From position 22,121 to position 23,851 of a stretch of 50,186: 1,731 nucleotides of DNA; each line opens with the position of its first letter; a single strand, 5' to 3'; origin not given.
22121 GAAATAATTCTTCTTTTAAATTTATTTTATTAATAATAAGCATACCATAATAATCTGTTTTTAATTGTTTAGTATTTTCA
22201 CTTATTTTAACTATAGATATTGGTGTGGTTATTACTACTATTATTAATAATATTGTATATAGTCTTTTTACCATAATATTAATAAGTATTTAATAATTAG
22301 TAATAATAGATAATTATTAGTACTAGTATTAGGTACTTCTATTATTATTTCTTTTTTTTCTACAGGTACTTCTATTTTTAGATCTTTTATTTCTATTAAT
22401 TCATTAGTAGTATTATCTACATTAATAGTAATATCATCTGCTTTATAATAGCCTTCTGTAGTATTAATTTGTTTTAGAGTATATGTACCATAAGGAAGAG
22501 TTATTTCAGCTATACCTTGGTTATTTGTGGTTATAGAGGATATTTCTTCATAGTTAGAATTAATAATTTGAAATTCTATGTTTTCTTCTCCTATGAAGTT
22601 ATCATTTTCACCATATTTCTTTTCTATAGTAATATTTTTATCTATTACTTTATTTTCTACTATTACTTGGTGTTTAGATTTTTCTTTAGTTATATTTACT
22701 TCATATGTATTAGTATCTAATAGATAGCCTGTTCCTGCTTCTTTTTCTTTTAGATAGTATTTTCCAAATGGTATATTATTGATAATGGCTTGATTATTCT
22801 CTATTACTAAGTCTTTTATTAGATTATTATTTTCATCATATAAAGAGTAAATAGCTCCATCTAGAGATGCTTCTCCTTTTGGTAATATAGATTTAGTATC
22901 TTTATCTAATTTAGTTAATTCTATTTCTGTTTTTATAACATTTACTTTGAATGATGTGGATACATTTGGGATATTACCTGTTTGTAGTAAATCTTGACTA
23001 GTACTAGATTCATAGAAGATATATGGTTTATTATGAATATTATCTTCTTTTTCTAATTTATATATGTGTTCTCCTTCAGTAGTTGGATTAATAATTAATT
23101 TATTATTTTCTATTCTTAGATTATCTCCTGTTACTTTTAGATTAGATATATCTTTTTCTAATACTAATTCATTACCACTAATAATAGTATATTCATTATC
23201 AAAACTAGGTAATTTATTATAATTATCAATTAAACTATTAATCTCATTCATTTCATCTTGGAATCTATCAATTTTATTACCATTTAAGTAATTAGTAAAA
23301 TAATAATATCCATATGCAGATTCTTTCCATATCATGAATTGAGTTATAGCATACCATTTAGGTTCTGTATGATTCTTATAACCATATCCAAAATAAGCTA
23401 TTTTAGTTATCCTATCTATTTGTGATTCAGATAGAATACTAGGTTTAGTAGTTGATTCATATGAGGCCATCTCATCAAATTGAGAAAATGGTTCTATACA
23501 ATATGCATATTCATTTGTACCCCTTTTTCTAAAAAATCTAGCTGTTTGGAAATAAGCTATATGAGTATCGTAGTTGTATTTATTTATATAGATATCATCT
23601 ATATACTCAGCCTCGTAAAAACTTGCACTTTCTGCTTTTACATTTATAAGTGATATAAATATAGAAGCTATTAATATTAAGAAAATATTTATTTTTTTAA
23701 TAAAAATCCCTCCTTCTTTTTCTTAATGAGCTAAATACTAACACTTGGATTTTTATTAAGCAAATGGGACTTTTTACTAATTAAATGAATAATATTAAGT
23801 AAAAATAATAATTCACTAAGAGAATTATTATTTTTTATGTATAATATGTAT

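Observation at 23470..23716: The thioester-adhesin gene needs a non-canonical ATT start, and the catalytic Cys lies upstream of the annotated ATG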

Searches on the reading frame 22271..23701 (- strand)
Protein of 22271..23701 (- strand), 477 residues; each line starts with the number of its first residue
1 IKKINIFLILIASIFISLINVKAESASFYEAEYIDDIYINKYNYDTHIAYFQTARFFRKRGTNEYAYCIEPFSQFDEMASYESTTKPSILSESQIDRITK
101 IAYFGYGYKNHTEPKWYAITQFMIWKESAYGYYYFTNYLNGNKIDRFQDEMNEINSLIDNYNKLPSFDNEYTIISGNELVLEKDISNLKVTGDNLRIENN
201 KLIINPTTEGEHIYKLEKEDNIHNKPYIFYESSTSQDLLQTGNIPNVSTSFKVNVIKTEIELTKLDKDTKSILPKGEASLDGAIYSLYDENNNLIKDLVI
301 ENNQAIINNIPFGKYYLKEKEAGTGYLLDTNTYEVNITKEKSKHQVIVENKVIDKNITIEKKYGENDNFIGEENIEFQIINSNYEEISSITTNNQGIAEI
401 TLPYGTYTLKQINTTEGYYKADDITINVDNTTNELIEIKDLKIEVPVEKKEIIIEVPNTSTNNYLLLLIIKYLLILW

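Call 5: search_protein_families(library=pfam, proteins=[window:22271-23701:-], max_evalue=1)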
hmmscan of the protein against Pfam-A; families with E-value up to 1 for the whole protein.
window:22271-23701:- (477 aa): 2 families
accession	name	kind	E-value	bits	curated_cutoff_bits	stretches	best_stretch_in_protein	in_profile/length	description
PF17802.7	SpaA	-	4.2e-20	72.1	23.1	2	276-351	12-90/91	Prealbumin-like fold domain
PF08341.16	TED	-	4.7e-09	37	22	1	65-143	1-82/102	Thioester domain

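Call 6: search_protein_families(library=ncbifam, proteins=[window:22271-23701:-], max_evalue=1)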
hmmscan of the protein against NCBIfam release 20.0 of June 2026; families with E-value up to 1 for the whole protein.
window:22271-23701:- (477 aa): 2 families
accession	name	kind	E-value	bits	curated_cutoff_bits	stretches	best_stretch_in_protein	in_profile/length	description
NF033902.0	iso_D2_wall_anc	subfamily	0.041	12.7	95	1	309-358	451-502/540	SpaH/EbpB family LPXTG-anchored major pilin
NF058670.1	sorting_LPXTATN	domain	0.21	12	32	1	457-469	2-14/32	LPxTATN C-terminal sorting signal domain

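Call 7: find_homologous_proteins(query=window:22271-23701:-)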
Query window:22271-23701:- (477 aa): 956 proteins with E <= 0.001 among 8000 candidates; the best 120 are listed.
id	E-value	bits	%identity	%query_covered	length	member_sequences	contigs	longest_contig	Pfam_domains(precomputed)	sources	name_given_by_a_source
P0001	1.4e-251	853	99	84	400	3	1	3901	PF17802.8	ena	-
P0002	2.0e-232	790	78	100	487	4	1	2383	PF08341.17,PF17802.8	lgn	-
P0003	8.9e-222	755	76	95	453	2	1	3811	PF08341.17,PF17802.8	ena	-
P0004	2.8e-221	754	75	97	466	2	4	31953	PF08341.17,PF17802.8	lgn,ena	-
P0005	1.5e-218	745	76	94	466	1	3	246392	PF08341.17,PF17802.8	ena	-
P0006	1.3e-214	732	77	89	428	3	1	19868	PF08341.17,PF17802.8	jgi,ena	-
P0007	2.1e-212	724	71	97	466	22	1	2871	PF08341.17,PF17802.8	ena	-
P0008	1.9e-208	711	70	97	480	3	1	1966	PF08341.17,PF17802.8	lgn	-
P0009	5.9e-208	710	75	92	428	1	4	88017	PF08341.17,PF17802.8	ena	-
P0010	7.1e-206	703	74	90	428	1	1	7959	PF08341.17,PF17802.8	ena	-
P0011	1.3e-205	702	74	92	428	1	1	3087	PF08341.17,PF17802.8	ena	-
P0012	1.4e-205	702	74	92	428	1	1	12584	PF08341.17,PF17802.8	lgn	-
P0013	2.2e-205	701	74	92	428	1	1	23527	PF08341.17,PF17802.8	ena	-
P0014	2.4e-205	701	74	90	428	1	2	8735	PF08341.17,PF17802.8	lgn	-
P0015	2.8e-205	701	74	92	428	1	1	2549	PF08341.17,PF17802.8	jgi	-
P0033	4.3e-194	664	73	86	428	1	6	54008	PF08341.17,PF17802.8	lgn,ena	-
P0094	9.2e-141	488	54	93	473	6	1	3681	PF08341.17,PF17802.8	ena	-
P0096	1.2e-140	488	52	97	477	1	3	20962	PF08341.17,PF17802.8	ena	-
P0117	1.3e-136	475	53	100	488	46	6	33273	PF08341.17,PF17802.8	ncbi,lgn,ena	-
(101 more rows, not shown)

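Call 10: find_related_loci(query=window:22271-23701:-, collection=genome_contigs, flank=6000)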
Query window:22271-23701:- (477 aa) in genome_contigs; peptide patterns used: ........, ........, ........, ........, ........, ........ (x = any residue, [..] = any of these).
599 stretches matched a pattern (row limit reached: there are more); 21 encode a relative of the query (tblastn E <= 1e-3); 21 distinct loci.
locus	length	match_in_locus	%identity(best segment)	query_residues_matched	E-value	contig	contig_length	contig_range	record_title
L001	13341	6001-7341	70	1-464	0e+0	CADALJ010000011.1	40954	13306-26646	MAG: uncultured Erysipelotrichaceae bacterium isolate RUG13398 genome assembly, contig: RUG13398_asm_11, whole genome sh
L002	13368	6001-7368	45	1-451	4e-105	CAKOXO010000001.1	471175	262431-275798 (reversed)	MAG: uncultured Bacilli bacterium isolate REFINED_METABAT215_TOP10_CONTIGS_1500_ASSEMBLY_K77_MERGED__Hadza_MoBio_hadza-E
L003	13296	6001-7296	44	23-450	5e-96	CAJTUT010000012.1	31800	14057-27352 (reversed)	MAG TPA_asm: uncultured Bacilli bacterium isolate MGBC114289 genome assembly, contig: MGBC114289.12, whole genome shotgu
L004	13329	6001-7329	35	2-433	2e-64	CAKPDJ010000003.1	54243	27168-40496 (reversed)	MAG: uncultured Bacilli bacterium isolate REFINED_METABAT215_TOP10_CONTIGS_1500_ASSEMBLY_K77_MERGED__Hadza_PheChl_Fiber-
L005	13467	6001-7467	32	2-465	8e-64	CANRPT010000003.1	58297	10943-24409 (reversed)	MAG: uncultured Bacilli bacterium isolate Lapin-018__bin21 genome assembly, contig: Lapin-018__NODE_432_length_58297_cov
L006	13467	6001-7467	34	1-465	1e-63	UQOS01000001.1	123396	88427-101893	uncultured Tenericutes bacterium isolate UMGS484 genome assembly, contig: NODE_72_length_123396_cov_5.912836, whole geno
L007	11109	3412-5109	33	6-456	2e-63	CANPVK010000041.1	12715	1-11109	MAG: uncultured Bacilli bacterium isolate Lapin-001__bin29 genome assembly, contig: Lapin-001__NODE_4677_length_12715_co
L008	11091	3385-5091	33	6-469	4e-47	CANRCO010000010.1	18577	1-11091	MAG: uncultured Bacilli bacterium isolate Lapin-027__bin76 genome assembly, contig: Lapin-027__NODE_2723_length_18577_co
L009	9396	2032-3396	33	1-448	5e-47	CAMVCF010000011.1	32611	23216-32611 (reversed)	MAG TPA_asm: uncultured Clostridia bacterium isolate SRR8387715_bin.102_metaWRAP_v1.3_MAG genome assembly, contig: ERZ14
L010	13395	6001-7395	49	1-470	4e-124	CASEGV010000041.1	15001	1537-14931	uncultured Mycoplasmatota bacterium isolate A2_L3_372372_idba_bin.42 genome assembly, contig: A2_L3_372372_idba_bin.42.f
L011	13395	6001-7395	48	1-470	7e-131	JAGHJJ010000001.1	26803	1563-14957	MAG: Bacilli bacterium isolate MAG.7 k127_10623, whole genome shotgun sequence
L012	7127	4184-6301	30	1-469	2e-40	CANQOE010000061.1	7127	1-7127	MAG: uncultured Bacilli bacterium isolate Lapin-033__bin60 genome assembly, contig: Lapin-033__NODE_8690_length_7127_cov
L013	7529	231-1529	30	1-423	9e-35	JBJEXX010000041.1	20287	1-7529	MAG: Bacilli bacterium isolate PUUB25_bin.020 NODE_1667_length_20287_cov_13.413701, whole genome shotgun sequence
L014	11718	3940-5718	30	66-423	1e-34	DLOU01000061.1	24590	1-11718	MAG TPA_asm: Bacillales bacterium UBA7476 UBA7476_contig_289, whole genome shotgun sequence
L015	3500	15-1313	29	1-423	8e-34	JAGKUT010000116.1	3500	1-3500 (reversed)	MAG: Actinomycetes bacterium isolate pig4.14 pig4_14_6689, whole genome shotgun sequence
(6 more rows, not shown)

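Call 13: find_related_loci(query=A1, collection=metagenome_contigs, flank=3000)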
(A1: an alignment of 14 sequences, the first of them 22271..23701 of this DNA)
Query A1 (477 aa) in metagenome_contigs; peptide patterns used: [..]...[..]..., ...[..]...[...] (x = any residue, [..] = any of these).
600 stretches matched a pattern (row limit reached: there are more); 218 encode a relative of the query (tblastn E <= 1e-3); the best 80 are kept; 80 distinct loci.
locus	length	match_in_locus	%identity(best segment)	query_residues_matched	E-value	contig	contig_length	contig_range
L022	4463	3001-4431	100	1-477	0e+0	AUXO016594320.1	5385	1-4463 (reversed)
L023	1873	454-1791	73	1-446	0e+0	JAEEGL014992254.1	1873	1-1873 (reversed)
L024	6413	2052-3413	70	1-464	0e+0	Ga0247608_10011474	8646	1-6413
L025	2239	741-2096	65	1-463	0e+0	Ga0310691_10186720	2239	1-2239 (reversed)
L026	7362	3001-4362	70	1-464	0e+0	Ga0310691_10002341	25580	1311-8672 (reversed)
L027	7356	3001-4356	58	1-446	2e-156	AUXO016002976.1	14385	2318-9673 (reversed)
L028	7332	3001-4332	56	5-446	1e-143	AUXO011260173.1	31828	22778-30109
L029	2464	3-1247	58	36-446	9e-151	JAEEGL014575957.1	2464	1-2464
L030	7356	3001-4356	53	1-446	5e-134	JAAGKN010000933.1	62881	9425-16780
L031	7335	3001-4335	48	7-446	8e-116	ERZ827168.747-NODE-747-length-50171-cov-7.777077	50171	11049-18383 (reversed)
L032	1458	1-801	71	187-464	9e-123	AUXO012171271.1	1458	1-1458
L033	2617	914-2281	45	1-451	1e-109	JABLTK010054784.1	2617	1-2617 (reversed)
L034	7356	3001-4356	43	1-449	6e-104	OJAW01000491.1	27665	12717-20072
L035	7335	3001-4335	42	7-446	6e-102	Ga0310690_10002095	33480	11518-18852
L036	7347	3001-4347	43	1-446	1e-100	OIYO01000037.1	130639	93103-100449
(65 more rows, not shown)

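Call 18: find_encoding_contigs(protein=P0004, flank=3000, max_places=4)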
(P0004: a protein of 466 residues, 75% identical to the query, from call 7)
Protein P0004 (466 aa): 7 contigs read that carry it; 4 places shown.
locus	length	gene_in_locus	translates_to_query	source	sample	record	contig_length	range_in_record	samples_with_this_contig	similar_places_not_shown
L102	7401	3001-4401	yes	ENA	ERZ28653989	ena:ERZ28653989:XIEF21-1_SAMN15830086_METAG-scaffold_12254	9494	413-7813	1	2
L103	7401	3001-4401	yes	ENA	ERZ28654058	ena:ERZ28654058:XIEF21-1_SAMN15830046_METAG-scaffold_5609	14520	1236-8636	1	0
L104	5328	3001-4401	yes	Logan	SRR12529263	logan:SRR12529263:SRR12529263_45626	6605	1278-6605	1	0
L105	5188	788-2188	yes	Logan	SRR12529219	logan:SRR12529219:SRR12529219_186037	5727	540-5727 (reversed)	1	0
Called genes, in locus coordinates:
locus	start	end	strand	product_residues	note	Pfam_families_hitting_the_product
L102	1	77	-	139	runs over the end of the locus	PF01957:NfeD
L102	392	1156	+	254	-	-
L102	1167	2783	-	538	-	PF01268:FTHFS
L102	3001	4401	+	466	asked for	PF08341:TED, PF17802:SpaA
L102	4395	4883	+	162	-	PF04203:Sortase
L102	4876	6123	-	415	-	PF22694:CtpB_N-like, PF00595:PDZ, PF13180:PDZ_2, PF17820:PDZ_6, PF03572:Peptidase_S41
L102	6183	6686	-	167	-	-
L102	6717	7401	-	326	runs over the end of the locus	-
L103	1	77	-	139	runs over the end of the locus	PF01957:NfeD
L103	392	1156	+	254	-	-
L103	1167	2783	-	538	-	PF01268:FTHFS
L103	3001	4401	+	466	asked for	PF08341:TED, PF17802:SpaA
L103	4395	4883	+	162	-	PF04203:Sortase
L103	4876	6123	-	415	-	PF22694:CtpB_N-like, PF00595:PDZ, PF13180:PDZ_2, PF17820:PDZ_6, PF03572:Peptidase_S41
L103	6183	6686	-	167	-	-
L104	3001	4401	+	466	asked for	PF08341:TED, PF17802:SpaA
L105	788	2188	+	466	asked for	PF08341:TED, PF17802:SpaA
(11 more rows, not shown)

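Call 19: find_encoding_contigs(protein=P0005, flank=3000, max_places=4)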
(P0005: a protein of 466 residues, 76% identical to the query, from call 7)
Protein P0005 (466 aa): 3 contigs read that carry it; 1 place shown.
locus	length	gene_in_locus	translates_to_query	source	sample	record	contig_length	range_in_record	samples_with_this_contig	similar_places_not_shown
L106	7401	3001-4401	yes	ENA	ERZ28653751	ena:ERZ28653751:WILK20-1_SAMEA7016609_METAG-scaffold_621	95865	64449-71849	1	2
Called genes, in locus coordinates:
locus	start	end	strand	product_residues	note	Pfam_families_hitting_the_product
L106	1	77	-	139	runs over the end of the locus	PF01957:NfeD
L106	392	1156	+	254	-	-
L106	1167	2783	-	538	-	PF01268:FTHFS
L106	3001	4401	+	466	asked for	PF08341:TED, PF17802:SpaA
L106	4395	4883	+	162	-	PF04203:Sortase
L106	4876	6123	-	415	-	PF22694:CtpB_N-like, PF00595:PDZ, PF13180:PDZ_2, PF17820:PDZ_6, PF03572:Peptidase_S41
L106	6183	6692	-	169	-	-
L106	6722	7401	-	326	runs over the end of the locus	-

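Call 22: find_encoding_contigs(protein=P0007, flank=1500, max_places=6)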
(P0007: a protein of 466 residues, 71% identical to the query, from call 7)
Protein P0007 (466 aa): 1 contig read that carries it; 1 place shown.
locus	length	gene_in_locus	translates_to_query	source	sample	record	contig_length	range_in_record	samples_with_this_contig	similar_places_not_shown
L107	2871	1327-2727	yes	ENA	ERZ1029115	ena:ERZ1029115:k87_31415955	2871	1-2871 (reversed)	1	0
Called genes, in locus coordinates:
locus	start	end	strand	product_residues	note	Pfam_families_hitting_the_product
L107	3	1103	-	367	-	?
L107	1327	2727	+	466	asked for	PF08341:TED (weak), PF17802:SpaA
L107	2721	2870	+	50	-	?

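Call 23: find_encoding_contigs(protein=P0013, flank=1500, max_places=3)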
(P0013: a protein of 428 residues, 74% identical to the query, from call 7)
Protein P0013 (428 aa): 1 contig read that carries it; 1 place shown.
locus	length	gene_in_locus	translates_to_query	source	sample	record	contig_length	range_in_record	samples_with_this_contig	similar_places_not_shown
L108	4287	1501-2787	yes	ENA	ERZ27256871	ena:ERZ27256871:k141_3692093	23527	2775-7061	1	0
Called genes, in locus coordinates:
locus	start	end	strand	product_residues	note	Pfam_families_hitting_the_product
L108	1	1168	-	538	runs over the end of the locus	PF01268:FTHFS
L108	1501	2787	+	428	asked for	PF08341:TED, PF17802:SpaA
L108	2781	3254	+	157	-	PF04203:Sortase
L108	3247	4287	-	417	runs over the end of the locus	PF22694:CtpB_N-like, PF14685:PDZ_Tricorn (faint), PF00595:PDZ, PF13180:PDZ_2, PF17820:PDZ_6, PF03572:Peptidase_S41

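Call 24: find_encoding_contigs(protein=P0033, flank=1500, max_places=6)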
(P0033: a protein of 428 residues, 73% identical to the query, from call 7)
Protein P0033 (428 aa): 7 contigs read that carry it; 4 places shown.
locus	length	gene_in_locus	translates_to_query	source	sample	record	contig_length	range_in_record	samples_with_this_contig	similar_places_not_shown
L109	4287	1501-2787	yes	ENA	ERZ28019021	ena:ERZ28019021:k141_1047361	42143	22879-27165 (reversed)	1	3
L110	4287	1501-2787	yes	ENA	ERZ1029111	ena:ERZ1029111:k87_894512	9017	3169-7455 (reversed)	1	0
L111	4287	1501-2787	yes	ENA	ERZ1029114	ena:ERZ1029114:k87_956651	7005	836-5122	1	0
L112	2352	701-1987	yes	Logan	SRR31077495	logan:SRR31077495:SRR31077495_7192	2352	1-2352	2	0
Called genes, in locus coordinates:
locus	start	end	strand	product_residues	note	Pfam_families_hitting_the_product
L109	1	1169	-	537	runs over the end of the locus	PF01268:FTHFS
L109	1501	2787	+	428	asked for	PF08341:TED, PF17802:SpaA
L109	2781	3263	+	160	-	PF04203:Sortase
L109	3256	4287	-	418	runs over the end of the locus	PF22694:CtpB_N-like, PF00595:PDZ, PF13180:PDZ_2, PF14685:PDZ_Tricorn (weak), PF17820:PDZ_6, PF03572:Peptidase_S41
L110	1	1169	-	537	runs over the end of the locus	PF01268:FTHFS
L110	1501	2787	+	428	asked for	PF08341:TED, PF17802:SpaA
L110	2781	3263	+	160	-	PF04203:Sortase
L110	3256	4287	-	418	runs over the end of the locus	PF22694:CtpB_N-like, PF00595:PDZ, PF13180:PDZ_2, PF14685:PDZ_Tricorn (faint), PF17820:PDZ_6, PF03572:Peptidase_S41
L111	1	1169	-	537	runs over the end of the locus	PF01268:FTHFS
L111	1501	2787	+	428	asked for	PF08341:TED, PF17802:SpaA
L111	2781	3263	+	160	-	PF04203:Sortase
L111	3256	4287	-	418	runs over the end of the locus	PF22694:CtpB_N-like, PF00595:PDZ, PF13180:PDZ_2, PF14685:PDZ_Tricorn (weak), PF17820:PDZ_6, PF03572:Peptidase_S41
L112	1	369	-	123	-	?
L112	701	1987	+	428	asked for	PF08341:TED, PF17802:SpaA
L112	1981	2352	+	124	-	?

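Call 28: search_solved_structures(query=A1, max_evalue=0.01, show_alignments=2)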
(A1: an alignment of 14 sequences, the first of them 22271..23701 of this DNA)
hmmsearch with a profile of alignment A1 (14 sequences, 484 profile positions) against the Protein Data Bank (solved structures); distinct sequences matched with E-value up to 0.01: 8.
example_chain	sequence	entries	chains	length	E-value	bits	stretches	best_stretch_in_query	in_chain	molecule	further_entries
6fwv_A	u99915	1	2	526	1.3e-20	76.7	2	293-436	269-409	Collagen Adhesion protein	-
7k1u_A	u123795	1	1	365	2.1e-13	52.9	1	293-360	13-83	Collagen-binding Adhesin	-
6fx6_A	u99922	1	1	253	3e-09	39.2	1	65-286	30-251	SaTIE-TED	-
4oq1_A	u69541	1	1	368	3.3e-06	29.2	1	199-466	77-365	Cell wall surface anchor family protein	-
4p0d_A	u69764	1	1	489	3e-05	26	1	296-355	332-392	Trypsin-resistant surface T6 protein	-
3kpt_A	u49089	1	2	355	5.2e-05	25.2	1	295-357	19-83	Collagen adhesion protein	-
3rkp_A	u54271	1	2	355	5.7e-05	25.1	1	295-358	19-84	Collagen adhesion protein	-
9vo5_B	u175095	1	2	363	0.0016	20.4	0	306-351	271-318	SpaA-like prealbumin fold domain-containing protein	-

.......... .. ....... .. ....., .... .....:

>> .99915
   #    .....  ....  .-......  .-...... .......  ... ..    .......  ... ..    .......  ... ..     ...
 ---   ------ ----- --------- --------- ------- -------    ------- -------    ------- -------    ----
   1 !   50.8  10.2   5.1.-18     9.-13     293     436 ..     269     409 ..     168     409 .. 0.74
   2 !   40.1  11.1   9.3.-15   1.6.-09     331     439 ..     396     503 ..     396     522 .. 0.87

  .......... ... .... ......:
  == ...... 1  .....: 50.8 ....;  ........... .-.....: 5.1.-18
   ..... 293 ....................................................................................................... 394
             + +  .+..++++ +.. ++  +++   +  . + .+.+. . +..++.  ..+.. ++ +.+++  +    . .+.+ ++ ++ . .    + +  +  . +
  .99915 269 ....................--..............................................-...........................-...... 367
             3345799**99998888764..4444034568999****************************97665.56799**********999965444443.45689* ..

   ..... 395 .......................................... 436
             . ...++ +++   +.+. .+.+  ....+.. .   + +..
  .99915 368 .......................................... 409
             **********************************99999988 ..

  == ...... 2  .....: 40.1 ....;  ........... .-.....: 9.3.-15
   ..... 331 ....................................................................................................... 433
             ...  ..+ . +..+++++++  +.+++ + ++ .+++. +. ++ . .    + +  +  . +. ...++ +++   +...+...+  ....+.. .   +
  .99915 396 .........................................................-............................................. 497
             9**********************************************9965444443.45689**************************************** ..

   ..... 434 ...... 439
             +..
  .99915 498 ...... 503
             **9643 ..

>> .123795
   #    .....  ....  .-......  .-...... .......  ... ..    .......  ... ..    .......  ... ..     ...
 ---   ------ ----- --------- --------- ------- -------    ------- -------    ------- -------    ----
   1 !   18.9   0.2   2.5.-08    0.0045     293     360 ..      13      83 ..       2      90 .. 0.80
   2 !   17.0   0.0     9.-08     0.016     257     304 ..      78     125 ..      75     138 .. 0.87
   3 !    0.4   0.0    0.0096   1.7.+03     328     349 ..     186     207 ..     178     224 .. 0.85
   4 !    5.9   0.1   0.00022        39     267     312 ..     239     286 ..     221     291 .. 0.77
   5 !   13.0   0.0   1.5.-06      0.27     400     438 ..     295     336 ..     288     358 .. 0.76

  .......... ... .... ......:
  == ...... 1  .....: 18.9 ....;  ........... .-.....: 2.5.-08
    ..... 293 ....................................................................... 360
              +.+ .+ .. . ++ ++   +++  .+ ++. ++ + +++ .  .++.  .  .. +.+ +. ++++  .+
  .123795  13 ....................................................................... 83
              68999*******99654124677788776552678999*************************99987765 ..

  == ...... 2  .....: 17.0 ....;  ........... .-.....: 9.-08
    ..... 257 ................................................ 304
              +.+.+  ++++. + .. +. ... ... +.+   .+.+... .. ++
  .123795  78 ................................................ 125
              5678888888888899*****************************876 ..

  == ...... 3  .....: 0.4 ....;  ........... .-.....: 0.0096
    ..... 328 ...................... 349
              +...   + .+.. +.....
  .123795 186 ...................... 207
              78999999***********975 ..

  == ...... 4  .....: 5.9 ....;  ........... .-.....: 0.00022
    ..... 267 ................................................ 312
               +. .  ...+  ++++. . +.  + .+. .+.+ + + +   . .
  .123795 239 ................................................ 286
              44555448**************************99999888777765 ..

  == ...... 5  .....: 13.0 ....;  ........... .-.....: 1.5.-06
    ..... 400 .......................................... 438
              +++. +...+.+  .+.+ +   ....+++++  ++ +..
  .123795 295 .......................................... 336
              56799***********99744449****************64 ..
